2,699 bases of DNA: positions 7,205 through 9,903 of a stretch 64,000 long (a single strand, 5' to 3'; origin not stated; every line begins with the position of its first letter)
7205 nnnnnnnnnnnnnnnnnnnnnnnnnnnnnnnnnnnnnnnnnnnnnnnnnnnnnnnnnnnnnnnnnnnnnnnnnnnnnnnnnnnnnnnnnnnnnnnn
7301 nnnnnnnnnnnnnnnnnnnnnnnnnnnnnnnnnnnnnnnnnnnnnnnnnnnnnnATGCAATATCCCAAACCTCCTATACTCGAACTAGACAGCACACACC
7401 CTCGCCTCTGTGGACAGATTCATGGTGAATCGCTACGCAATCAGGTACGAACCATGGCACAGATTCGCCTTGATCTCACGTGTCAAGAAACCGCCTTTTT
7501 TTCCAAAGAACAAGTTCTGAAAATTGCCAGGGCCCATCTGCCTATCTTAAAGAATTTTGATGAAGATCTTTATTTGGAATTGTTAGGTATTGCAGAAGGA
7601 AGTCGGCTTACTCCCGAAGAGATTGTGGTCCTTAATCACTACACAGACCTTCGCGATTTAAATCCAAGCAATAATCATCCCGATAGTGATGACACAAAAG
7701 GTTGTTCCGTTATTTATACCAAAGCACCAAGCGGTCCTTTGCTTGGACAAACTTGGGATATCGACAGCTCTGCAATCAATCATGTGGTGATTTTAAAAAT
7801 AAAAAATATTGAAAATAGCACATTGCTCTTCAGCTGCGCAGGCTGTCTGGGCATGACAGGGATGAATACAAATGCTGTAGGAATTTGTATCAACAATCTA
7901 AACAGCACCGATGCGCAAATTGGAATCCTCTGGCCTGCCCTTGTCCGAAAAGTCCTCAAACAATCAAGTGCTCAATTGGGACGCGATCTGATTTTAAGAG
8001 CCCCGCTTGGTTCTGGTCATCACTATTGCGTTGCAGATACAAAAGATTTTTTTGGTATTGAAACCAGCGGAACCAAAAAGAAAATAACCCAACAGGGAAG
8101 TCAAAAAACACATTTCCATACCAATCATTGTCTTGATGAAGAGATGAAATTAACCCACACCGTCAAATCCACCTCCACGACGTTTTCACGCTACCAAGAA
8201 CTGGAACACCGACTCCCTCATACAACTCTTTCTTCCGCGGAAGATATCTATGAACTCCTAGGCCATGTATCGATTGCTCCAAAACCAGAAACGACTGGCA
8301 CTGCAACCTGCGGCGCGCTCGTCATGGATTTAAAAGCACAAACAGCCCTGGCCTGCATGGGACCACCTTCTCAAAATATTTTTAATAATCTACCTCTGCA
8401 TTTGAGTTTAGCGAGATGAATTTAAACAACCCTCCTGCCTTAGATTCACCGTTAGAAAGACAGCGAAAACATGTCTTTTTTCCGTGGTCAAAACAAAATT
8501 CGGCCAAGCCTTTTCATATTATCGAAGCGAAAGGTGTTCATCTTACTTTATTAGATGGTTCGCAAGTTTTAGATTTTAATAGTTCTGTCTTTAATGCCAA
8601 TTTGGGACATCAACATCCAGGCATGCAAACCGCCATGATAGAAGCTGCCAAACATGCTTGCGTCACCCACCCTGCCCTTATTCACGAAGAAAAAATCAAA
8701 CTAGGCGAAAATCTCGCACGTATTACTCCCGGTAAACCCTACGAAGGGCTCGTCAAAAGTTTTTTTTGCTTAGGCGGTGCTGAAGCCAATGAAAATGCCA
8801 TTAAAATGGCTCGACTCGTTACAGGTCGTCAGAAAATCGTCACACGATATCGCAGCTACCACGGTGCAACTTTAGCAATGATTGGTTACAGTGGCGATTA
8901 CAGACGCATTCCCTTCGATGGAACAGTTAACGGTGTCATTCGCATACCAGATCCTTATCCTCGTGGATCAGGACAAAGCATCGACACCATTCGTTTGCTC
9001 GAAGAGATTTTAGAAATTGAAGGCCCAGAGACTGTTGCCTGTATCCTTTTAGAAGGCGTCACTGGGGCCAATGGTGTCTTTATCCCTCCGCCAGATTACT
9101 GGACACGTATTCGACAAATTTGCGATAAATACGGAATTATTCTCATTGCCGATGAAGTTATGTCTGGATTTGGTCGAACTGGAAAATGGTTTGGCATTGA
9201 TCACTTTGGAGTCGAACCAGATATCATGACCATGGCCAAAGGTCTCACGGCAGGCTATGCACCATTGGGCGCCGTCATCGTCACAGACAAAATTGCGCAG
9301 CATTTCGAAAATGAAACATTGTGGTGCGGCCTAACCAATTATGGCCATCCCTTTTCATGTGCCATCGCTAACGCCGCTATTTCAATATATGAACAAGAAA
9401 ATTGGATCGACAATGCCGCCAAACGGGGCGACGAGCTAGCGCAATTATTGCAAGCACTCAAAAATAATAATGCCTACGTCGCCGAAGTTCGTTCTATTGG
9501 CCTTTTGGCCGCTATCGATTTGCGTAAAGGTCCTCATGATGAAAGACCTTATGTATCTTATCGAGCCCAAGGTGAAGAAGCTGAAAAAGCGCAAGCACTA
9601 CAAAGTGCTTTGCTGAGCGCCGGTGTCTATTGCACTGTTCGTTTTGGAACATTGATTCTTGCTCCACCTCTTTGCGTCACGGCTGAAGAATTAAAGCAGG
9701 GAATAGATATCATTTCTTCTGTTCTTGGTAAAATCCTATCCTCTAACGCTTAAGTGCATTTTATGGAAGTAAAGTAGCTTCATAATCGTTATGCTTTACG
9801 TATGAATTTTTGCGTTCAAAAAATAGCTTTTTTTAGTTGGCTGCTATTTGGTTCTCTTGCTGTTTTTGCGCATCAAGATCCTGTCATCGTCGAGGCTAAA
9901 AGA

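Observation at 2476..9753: Seven-kb operon: the fusion enzyme, a C45 acyltransferase and a second class-III aminotransferase; frame overlap at 7289-7428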

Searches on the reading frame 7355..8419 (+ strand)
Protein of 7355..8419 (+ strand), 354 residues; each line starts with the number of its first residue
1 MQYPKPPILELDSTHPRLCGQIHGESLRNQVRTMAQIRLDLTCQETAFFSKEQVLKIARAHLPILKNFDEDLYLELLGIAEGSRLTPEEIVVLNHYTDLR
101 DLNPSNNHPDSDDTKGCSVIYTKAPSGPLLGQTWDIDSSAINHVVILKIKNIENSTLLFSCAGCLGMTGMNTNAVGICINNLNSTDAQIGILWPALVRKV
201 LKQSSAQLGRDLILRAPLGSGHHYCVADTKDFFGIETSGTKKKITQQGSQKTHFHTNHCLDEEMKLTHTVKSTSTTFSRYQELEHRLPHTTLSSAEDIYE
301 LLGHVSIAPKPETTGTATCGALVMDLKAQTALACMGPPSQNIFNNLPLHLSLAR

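Call 5: search_protein_families(library=pfam, proteins=[window:7355-8419:+], max_evalue=0.01)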
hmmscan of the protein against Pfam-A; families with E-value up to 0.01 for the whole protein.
window:7355-8419:+ (354 aa): 1 family
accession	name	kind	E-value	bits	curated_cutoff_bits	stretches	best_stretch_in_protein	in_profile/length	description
PF03417.21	AAT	-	4.1e-11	43.4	23.2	1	123-335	2-220/225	Acyl-coenzyme A:6-aminopenicillanic acid acyl-transferase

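Call 6: search_protein_families(library=ncbifam, proteins=[window:7355-8419:+], max_evalue=0.01)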
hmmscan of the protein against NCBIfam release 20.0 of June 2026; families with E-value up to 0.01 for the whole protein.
window:7355-8419:+ (354 aa): 1 family
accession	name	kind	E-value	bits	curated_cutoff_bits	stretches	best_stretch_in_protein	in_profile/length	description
NF040521.1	C45_proenzyme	subfamily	1.7e-44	152.4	85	1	16-330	4-312/313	C45 family autoproteolytic acyltransferase/hydrolase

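Call 18: search_solved_structures(query=window:7355-8419:+, max_evalue=0.01)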
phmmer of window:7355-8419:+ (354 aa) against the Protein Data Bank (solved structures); distinct sequences matched with E-value up to 0.01: 2.
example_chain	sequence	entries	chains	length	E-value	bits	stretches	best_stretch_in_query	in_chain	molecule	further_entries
2x1d_A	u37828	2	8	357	1.1e-14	57.9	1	19-287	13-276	ACYL-COENZYME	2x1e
2x1c_A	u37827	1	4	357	1.7e-13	54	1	19-287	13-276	ACYL-COENZYME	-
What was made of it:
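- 7355..8419 (+): C45 Ntn-hydrolase/acyltransferase proenzyme (354 aa from the conserved ATG). The Gly116-Cys117 self-processing site is at nt 7700-7705. It overlaps the giant gene by 74 nt (7355-7428). PDB match to isopenicillin-N acyltransferase 2x1d, E 1e-14 (call 18).
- A C45 enzyme has both amidase and acyl-CoA chemistry in its one characterised relative (call 18, plus own knowledge of isopenicillin-N acyltransferase).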

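Call 26: list_cluster_members(proteins=[P0001, P0002, P0003, window:7454-8419:+, window:8416-9753:+])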
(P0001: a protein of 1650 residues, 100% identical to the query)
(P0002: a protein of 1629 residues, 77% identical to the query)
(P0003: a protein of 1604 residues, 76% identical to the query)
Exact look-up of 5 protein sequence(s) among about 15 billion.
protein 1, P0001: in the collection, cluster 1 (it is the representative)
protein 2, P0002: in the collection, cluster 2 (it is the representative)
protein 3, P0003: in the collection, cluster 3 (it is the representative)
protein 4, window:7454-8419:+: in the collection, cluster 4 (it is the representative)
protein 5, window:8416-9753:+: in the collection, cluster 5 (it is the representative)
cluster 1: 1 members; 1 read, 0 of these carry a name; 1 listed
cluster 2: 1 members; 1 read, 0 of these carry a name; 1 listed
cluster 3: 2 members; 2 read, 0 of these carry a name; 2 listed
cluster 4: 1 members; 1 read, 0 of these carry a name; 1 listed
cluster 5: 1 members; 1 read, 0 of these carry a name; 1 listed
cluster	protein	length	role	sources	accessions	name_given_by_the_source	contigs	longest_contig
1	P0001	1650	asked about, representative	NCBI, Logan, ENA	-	-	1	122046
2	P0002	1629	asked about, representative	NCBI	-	-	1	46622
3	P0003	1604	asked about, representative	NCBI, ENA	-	-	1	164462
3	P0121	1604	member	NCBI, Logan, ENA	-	-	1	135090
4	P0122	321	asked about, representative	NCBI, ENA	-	-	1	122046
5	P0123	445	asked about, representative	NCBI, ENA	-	-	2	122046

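Call 30: find_homologous_proteins(query=window:7355-8419:+, max_evalue=0.00001)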
Query window:7355-8419:+ (354 aa): 1213 proteins with E <= 0.00001 among 3168 candidates; the best 120 are listed.
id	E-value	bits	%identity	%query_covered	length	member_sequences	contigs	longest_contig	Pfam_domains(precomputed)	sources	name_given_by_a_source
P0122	2.9e-214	729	100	91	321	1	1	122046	PF03417.22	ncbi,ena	-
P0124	4.9e-188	643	80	100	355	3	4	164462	PF03417.22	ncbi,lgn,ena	-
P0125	6.9e-186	636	79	100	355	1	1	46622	PF03417.22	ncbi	-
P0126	4.5e-181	620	77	100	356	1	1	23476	PF03417.22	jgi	jgi:isopenicillin-N N-acyltransferase like protein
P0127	1.9e-137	476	59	99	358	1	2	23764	PF03417.22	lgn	-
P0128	4.3e-127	442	56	99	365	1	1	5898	PF03417.22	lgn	-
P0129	2.5e-124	433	56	99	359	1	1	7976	PF03417.22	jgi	jgi:isopenicillin-N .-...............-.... protein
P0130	1.8e-122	427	57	100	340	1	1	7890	PF03417.22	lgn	-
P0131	3.2e-119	416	57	94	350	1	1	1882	PF03417.22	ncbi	-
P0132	2.3e-116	407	54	96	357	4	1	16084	PF03417.22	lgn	-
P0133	7.5e-114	399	55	94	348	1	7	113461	PF03417.22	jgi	jgi:isopenicillin-N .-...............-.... protein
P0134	1.3e-112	395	53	97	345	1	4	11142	PF03417.22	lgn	-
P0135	1.3e-111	391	54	97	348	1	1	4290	PF03417.22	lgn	-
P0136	2.8e-109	384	52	97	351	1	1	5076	PF03417.22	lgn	-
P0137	1.4e-108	382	52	95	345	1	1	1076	PF03417.22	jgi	jgi:isopenicillin-N N-acyltransferase like protein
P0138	4.3e-105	370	49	98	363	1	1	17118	PF03417.22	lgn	-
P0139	1.4e-103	365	52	97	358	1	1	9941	PF03417.22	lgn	-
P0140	1.6e-103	365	49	99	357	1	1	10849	PF03417.22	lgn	-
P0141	1.9e-103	365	52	98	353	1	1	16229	PF03417.22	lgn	-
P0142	1.9e-103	365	56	89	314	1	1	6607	PF03417.22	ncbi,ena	ncbi:MAG: C45 family peptidase [Myxococcaceae bacterium]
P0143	3.7e-103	364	52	94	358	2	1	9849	PF03417.22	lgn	-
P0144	6.2e-103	363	50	95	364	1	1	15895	PF03417.22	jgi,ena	jgi:isopenicillin-N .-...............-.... protein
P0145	6.8e-103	363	52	93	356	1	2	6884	PF03417.22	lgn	-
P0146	8.8e-103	362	52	94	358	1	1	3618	PF03417.22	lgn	-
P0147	9.0e-103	362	52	92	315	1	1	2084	PF03417.22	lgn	-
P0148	1.0e-102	362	54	89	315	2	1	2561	PF03417.22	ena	-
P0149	1.3e-102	362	55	89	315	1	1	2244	PF03417.22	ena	-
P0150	3.2e-102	361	51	95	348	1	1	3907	PF03417.22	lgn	-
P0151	6.2e-102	360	51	91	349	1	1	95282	PF03417.22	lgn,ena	-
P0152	7.0e-102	359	54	91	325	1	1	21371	PF03417.22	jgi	jgi:isopenicillin-N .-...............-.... protein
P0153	7.5e-102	359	55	89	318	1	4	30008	PF03417.22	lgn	-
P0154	7.7e-102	359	48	97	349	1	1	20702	PF03417.22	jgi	jgi:isopenicillin-N N-acyltransferase like protein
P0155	9.3e-102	359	52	90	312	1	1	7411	PF03417.22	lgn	-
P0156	2.0e-101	358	54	89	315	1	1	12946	PF03417.22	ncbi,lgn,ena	ncbi:MAG: C45 family peptidase [Myxococcaceae bacterium]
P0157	2.5e-101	358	49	95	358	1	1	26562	PF03417.22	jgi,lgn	-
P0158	3.1e-101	357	49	99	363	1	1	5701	PF03417.22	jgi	-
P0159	4.8e-101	357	49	98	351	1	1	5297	PF03417.22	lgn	-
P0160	7.1e-101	356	50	95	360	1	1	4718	PF03417.22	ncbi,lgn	-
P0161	2.0e-100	355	47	95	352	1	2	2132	PF03417.22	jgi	jgi:isopenicillin-N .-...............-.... protein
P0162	2.5e-100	354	48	95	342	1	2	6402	PF03417.22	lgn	-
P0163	5.2e-100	353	48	98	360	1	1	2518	PF03417.22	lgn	-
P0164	1.2e-99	352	52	92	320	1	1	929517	PF03417.22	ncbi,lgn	ncbi:MAG: C45 family peptidase [Myxococcota bacterium]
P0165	1.3e-99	352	48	98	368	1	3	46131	PF03417.22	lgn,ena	-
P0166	3.5e-99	351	51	94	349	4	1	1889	PF03417.22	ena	-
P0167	4.6e-99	350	51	93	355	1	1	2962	PF03417.22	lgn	-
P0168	9.2e-99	349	47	97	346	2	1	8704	PF03417.22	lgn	-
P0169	1.3e-98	349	48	96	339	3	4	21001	PF03417.22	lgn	-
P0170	3.3e-98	347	48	96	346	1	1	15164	PF03417.22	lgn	-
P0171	5.1e-98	347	48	96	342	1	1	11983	PF03417.22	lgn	-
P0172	6.8e-98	346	48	95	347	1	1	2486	PF03417.22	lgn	-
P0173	1.3e-97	345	48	93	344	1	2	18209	PF03417.22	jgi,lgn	jgi:isopenicillin-N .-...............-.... protein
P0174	2.8e-97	344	48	97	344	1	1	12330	PF03417.22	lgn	-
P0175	6.5e-97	343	47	97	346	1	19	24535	PF03417.22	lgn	-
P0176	7.4e-97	343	47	95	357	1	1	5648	PF03417.22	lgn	-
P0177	1.5e-96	342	48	93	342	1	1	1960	PF03417.22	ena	-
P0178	1.5e-96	342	49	95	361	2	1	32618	PF03417.22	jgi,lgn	-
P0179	2.5e-96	341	47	95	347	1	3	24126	PF03417.22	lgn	-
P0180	6.0e-96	340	47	95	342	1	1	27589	PF03417.22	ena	-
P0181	1.1e-95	339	50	92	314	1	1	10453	PF03417.22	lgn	-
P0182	1.5e-95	339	48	95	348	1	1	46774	PF03417.22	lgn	-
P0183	2.1e-95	338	48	92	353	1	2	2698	PF03417.22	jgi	jgi:isopenicillin-N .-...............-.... protein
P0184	2.5e-95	338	45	95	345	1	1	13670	PF03417.22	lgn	-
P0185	2.5e-95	338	47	95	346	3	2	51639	PF03417.22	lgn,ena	-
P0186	5.8e-95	337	48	95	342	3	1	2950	PF03417.22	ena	-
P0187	9.7e-95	336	47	97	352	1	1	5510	PF03417.22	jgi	jgi:isopenicillin-N N-acyltransferase like protein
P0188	1.3e-94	336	48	95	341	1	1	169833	PF03417.22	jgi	jgi:isopenicillin-N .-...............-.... protein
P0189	1.8e-94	335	49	93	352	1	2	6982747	PF03417.22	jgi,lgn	jgi:isopenicillin-N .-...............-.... protein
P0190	1.9e-94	335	46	95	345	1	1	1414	PF03417.22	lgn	-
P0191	2.6e-94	335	48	95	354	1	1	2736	PF03417.22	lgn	-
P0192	2.9e-94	334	49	94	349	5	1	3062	PF03417.22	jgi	jgi:isopenicillin-N N-acyltransferase like protein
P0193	3.3e-94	334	46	95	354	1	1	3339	PF03417.22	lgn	-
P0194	4.0e-94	334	45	99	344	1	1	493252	PF03417.22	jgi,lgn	jgi:isopenicillin-N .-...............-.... protein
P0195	4.5e-94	334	47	93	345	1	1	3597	PF03417.22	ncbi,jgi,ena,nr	ncbi:MAG TPA: C45 family peptidase [Myxococcota bacterium]|nr:C45 family peptidase [Myxococcota bact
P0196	5.1e-94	334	46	95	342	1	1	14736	PF03417.22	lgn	-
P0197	6.6e-94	333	47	95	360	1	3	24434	PF03417.22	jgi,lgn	jgi:isopenicillin-N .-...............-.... protein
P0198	8.2e-94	333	47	95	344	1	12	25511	PF03417.22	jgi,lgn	jgi:isopenicillin-N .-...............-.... protein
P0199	8.4e-94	333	48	93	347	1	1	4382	PF03417.22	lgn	-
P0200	8.6e-94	333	48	95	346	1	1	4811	PF03417.22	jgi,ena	-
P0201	1.1e-93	333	50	94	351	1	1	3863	PF03417.22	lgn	-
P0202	1.2e-93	332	48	97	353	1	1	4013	PF03417.22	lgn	-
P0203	1.3e-93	332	47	95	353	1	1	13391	PF03417.22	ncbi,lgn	-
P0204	2.4e-93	331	49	93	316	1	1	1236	PF03417.22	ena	-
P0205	2.4e-93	331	46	93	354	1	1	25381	PF03417.22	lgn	-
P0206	2.5e-93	331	48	95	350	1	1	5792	PF03417.22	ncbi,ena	-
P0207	2.7e-93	331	49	90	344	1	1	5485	PF03417.22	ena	-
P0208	3.1e-93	331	47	95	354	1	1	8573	PF03417.22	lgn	-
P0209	3.1e-93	331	48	97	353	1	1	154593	PF03417.22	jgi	jgi:isopenicillin-N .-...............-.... protein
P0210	3.7e-93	331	46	95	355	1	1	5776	PF03417.22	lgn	-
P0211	4.9e-93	330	45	98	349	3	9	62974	PF03417.22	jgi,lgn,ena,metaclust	metaclust:\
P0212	5.2e-93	330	46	95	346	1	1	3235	PF03417.22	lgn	-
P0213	9.4e-93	329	45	95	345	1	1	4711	PF03417.22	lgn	-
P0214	1.7e-92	329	47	96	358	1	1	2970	PF03417.22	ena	-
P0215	2.4e-92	328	48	93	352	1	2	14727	PF03417.22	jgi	jgi:isopenicillin-N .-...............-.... protein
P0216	2.5e-92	328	48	94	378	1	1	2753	PF03417.22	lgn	-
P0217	2.7e-92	328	45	98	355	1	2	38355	PF03417.22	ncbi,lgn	-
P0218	5.6e-92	327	50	92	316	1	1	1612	PF03417.22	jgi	jgi:isopenicillin-N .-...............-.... protein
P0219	1.0e-91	326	47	93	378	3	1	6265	PF03417.22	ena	-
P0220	1.2e-91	326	46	95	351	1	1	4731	PF03417.22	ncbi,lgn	-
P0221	1.5e-91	325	48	94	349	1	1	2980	PF03417.22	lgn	-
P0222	1.6e-91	325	45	94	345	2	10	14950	PF03417.22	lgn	-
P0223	1.7e-91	325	46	95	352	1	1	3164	PF03417.22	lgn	-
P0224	3.8e-91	324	46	95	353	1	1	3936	PF03417.22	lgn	-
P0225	5.4e-91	324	46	95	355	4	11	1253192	PF03417.22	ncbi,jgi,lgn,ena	jgi:isopenicillin-N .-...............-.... protein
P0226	5.8e-91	324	46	97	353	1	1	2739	PF03417.22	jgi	jgi:isopenicillin-N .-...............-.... protein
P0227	5.8e-91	324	45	92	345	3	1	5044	PF03417.22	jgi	jgi:isopenicillin-N N-acyltransferase like protein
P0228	1.2e-90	323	46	95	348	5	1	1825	PF03417.22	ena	-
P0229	1.5e-90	322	47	95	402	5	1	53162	PF03417.22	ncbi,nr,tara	ncbi:MAG: hypothetical protein CMH56_17130 [Myxococcales bacterium]|nr:hypothetical protein [Myxococ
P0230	1.5e-90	322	45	95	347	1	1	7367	PF03417.22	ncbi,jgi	jgi:isopenicillin-N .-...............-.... protein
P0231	1.8e-90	322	45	95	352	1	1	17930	PF03417.22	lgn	-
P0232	1.9e-90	322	48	90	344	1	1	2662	PF03417.22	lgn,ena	-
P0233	2.1e-90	322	46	95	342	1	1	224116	PF03417.22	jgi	-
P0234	2.4e-90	322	47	94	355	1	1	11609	PF03417.22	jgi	jgi:isopenicillin-N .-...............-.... protein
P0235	3.0e-90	321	43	96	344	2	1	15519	PF03417.22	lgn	-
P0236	6.5e-90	320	44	95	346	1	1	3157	PF03417.22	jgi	jgi:isopenicillin-N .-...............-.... protein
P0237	7.7e-90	320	48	92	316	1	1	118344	PF03417.22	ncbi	-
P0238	8.6e-90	320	47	94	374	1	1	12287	PF03417.22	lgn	-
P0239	3.0e-89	318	43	95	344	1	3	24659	PF03417.22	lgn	-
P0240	3.6e-89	318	44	94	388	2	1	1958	PF03417.22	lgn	-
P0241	4.2e-89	317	44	95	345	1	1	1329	PF03417.22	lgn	-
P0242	5.0e-89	317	48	93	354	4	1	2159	PF03417.22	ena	-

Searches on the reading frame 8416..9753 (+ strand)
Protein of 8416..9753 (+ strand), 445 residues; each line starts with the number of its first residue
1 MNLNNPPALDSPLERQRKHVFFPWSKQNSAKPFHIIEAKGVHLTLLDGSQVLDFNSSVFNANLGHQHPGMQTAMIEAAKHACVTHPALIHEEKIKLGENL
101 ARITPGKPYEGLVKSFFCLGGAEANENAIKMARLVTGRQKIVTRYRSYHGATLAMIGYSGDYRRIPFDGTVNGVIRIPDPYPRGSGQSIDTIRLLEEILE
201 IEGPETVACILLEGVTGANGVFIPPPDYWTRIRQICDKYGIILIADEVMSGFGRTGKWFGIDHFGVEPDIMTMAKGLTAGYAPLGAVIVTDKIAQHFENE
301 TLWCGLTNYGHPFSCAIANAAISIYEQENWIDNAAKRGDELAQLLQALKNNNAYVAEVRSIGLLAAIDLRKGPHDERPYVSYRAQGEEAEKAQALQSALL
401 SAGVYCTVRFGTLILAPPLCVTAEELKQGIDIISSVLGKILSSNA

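Call 5: search_protein_families(library=pfam, proteins=[window:8416-9753:+], max_evalue=0.01)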
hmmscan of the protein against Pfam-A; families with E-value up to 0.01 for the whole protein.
window:8416-9753:+ (445 aa): 2 families
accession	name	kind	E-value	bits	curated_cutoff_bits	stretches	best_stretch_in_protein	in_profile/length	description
PF00202.27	Aminotran_3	-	1.7e-90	304.1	30.5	1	31-437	9-403/403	Aminotransferase class-III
PF00155.27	Aminotran_1_2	-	4.1e-06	26.7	19.7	1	186-408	125-332/361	Aminotransferase class I and II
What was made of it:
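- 8416..9753 (+): AT3: canonical class-III omega-aminotransferase (445 aa). PLP-Lys275 is at nt 9238-9240. The start overlaps the C45 stop (ATGA). Pfam Aminotran_3 E 1.7e-90 (call 5).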

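Call 6: search_protein_families(library=ncbifam, proteins=[window:8416-9753:+], max_evalue=0.01)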
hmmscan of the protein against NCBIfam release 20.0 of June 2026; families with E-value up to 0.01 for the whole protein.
window:8416-9753:+ (445 aa): 69 families (the best 25 are shown)
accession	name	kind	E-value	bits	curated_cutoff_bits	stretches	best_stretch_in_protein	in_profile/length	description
NF004718.0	PRK06062.1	subfamily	9.2e-125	416.7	472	1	13-439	20-448/454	hypothetical protein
NF005683.0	PRK07481.1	subfamily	2.9e-81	273.7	575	1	15-436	9-446/453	hypothetical protein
NF005993.0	PRK08117.1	subfamily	5.3e-81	272.4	574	1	27-440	21-430/433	aspartate aminotransferase family protein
NF005102.0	PRK06541.1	equivalog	1.7e-80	270.8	574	1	25-440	28-456/460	aspartate aminotransferase family protein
NF005682.0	PRK07480.1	subfamily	3.4e-77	260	510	1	28-440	32-452/459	aminotransferase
TIGR00508.1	bioA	equivalog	3.9e-77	259.6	405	1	21-436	2-417/419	adenosylmethionine--8-amino-7-oxononanoate transaminase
NF004426.0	PRK05769.1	equivalog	2.5e-76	257.3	552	1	29-438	34-438/441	acetyl ornithine aminotransferase family protein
NF004767.0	PRK06105.1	subfamily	1.5e-73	248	517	1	27-440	26-450/460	aminotransferase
NF005812.0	PRK07678.1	subfamily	4.9e-73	246.3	488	1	14-439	12-449/451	aminotransferase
NF006228.0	PRK08360.1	equivalog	8.1e-71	238.9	608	1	26-437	18-424/443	aspartate aminotransferase family protein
NF052567.1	OmAmTferAptACaul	equivalog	6.4e-70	236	500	1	22-439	9-430/431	omega-aminotransferase AptA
NF005447.0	PRK07036.1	equivalog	1.1e-69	235.3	618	1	13-437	14-452/468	aminotransferase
NF005685.0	PRK07483.1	equivalog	1.2e-68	232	485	1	27-442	8-440/444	aspartate aminotransferase family protein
NF005684.0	PRK07482.1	subfamily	3.5e-68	230.2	687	1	16-442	12-457/464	hypothetical protein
NF004624.0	PRK05964.1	equivalog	4.6e-68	229.7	494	1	14-438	8-423/427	adenosylmethionine--8-amino-7-oxononanoate transaminase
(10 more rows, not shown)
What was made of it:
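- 8416..9753 (+): NCBIfam PRK06062 416.7 bits (cutoff 472) (call 6).
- The ALDH domain scores below both AstD cutoffs (call 6), and AT3 is below the PRK06062 cutoff.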

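Call 19: search_solved_structures(query=window:8416-9753:+, max_evalue=1e-40)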
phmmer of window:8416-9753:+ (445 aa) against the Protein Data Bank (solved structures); distinct sequences matched with E-value up to 1e-40: 93 (the best 60 are shown).
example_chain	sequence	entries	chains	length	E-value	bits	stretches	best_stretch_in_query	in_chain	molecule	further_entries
6jix_B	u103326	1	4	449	5.8e-84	285.5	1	18-437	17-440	taurine:2-oxoglutarate aminotransferase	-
6fyq_A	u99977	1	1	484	1.6e-73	251.1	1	6-439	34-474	amine transaminase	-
6s54_A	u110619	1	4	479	8e-65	222.4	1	28-434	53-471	Aspartate aminotransferase family protein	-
5lh9_A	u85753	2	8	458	2.2e-60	207.8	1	31-427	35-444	OMEGA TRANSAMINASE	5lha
6io1_A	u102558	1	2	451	6.8e-59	202.9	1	31-441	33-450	Aminotransferase, class III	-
6hx9_B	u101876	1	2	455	3.7e-55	190.6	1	17-430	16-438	Aspartate aminotransferase family protein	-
5kr6_A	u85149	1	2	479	4.8e-55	190.2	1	10-437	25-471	4-aminobutyrate transaminase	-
9qc2_A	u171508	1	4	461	1e-53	185.9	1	5-423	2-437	Aspartate aminotransferase family protein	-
7ypn_B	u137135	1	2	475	1e-53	185.8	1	35-436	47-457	Aspartate aminotransferase family protein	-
5kqw_A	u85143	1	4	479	1.1e-53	185.7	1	9-436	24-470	4-aminobutyrate transaminase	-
7ypm_A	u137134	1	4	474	1.3e-53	185.4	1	35-436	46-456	Aspartate aminotransferase family protein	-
9j4z_A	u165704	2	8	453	1.4e-53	185.3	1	2-430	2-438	Polyamine:pyruvate transaminase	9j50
9gh9_A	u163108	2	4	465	1.6e-53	185.2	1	4-423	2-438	Aspartate aminotransferase family protein | Streptomyces aminotransferase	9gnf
5kr5_A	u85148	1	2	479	1.8e-53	185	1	8-434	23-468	4-aminobutyrate transaminase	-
5ti8_A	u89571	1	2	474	3e-53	184.3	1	18-433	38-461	Aminotransferase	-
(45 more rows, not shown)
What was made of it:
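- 8416..9753 (+): Best PDB matches are taurine:2-oxoglutarate aminotransferase 6jix (E 6e-84) and amine/omega transaminases (call 19).
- Closest known: Gamma-glutamyl-putrescine. Same: AT3 matches the PuuE and GabT structures (call 19).
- AT3 is an omega-transaminase (call 19). AT3 belongs to the omega/beta-amino-acid transaminase group (call 19).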
